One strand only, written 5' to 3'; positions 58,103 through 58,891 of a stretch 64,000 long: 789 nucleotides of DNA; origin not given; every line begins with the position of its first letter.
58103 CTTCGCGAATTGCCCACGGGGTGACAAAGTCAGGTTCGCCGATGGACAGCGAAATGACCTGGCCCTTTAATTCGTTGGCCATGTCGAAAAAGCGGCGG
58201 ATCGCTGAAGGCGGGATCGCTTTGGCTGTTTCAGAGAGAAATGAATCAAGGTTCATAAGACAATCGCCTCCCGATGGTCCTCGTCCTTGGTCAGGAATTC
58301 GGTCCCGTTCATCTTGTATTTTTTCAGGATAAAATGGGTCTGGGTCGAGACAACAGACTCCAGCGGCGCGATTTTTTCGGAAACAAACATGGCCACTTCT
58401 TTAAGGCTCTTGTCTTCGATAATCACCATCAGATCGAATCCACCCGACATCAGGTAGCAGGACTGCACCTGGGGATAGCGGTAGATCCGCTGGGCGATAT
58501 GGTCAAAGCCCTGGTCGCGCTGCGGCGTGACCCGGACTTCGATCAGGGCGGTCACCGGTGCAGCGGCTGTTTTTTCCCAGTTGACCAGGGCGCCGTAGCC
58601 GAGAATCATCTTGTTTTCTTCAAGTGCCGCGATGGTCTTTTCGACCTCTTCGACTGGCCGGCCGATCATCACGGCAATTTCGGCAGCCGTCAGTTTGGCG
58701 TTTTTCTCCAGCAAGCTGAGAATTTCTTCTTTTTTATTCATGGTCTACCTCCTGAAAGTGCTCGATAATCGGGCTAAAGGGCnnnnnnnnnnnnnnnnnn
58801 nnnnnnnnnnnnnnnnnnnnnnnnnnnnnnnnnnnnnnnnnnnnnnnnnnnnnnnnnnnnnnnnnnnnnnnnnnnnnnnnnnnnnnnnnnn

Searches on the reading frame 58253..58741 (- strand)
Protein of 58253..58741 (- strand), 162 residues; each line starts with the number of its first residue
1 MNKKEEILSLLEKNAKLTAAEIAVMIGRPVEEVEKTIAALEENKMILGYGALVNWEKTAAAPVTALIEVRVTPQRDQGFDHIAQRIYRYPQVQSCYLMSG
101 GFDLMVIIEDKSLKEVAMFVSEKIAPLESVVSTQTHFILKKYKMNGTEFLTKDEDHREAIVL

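Call 3: search_protein_families(library=pfam, proteins=[window:58253-58741:-])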
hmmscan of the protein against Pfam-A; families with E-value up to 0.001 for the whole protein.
window:58253-58741:- (162 aa): 2 families
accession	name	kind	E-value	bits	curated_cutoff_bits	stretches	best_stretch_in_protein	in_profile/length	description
PF01037.27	AsnC_trans_reg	-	9.1e-18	64.4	25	1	67-140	1-72/73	Lrp/AsnC ligand binding domain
PF13412.12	HTH_24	-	0.00057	19.9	21.9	1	5-44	6-45/48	Winged helix-turn-helix DNA-binding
